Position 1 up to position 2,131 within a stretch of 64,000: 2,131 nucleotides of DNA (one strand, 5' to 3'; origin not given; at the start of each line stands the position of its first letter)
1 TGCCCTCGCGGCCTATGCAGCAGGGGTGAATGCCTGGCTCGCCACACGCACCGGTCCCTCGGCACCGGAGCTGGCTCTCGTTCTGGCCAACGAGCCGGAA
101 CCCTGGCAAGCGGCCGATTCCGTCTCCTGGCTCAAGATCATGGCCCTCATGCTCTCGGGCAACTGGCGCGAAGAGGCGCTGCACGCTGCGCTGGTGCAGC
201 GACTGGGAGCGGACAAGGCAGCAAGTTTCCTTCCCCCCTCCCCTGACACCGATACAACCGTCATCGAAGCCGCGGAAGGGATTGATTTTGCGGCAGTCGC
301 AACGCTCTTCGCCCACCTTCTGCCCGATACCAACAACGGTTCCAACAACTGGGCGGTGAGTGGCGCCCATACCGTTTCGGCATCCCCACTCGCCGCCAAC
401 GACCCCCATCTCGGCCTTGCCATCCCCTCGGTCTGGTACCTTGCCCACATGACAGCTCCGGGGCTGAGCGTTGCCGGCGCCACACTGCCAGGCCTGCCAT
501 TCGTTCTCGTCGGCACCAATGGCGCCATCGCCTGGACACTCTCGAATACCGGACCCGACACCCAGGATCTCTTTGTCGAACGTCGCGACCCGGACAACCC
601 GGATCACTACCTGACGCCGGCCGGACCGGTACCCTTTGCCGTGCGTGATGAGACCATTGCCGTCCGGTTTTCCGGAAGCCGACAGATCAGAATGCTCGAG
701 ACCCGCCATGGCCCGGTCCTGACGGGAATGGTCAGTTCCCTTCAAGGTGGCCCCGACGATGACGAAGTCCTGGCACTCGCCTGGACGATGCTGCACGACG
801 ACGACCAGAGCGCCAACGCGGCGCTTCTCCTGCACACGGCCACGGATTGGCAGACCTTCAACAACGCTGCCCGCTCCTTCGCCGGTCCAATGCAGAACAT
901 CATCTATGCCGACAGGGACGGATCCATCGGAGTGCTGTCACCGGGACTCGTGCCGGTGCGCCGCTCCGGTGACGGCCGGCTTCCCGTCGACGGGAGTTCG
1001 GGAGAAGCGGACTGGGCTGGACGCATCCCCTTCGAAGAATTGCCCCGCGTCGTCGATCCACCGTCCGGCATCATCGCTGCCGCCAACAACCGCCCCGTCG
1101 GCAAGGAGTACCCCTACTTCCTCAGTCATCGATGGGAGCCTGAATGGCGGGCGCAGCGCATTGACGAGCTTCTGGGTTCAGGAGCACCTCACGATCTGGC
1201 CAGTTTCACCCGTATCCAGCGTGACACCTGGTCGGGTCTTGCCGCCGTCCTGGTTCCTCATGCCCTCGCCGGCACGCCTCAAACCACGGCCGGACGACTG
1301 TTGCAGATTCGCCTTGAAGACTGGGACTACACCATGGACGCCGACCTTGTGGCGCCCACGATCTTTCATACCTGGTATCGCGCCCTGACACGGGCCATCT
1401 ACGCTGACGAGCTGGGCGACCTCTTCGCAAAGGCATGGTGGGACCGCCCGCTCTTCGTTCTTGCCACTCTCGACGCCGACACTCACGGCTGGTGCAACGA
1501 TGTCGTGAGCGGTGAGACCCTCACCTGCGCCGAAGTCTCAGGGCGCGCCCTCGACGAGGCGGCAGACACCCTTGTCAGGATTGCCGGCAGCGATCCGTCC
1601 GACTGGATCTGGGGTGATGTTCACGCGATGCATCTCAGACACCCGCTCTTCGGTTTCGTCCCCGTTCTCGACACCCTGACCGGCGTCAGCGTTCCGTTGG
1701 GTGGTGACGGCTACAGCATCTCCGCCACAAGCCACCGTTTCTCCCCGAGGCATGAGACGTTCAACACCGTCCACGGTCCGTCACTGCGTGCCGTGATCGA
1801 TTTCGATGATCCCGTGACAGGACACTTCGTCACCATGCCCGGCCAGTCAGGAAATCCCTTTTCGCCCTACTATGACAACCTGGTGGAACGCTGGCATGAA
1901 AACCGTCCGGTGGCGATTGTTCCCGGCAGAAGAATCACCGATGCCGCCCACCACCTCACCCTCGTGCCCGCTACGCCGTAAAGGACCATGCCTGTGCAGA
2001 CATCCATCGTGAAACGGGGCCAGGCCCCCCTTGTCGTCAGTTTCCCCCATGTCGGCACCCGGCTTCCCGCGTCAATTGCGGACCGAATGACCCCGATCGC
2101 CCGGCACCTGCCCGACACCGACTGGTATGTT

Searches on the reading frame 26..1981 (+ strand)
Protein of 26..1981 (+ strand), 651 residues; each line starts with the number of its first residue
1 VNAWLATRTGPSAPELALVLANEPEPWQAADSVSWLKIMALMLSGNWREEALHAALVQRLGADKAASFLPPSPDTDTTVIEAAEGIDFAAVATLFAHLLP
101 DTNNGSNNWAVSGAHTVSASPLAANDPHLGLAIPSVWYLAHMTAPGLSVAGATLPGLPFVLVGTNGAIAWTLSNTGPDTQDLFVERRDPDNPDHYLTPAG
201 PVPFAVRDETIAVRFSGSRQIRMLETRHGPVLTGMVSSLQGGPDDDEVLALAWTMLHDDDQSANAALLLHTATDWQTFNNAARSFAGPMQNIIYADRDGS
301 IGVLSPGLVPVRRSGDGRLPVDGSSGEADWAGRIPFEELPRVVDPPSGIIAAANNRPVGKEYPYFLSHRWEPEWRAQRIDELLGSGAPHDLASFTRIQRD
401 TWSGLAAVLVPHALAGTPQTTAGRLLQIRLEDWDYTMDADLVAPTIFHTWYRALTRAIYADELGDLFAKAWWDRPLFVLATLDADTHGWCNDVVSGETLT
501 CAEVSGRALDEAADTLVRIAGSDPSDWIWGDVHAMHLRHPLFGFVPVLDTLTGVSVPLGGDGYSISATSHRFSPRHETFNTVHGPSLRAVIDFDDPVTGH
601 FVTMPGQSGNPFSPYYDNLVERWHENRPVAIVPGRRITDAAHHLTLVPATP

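Call 6: search_protein_families(library=pfam, proteins=[window:26-1981:+], max_evalue=0.001)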
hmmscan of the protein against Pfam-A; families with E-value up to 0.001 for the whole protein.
window:26-1981:+ (651 aa): 1 family
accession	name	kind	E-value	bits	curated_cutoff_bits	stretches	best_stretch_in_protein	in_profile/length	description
PF01804.23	Penicil_amidase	-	2.4e-172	575.9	21.3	1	1-627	96-662/675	Penicillin amidase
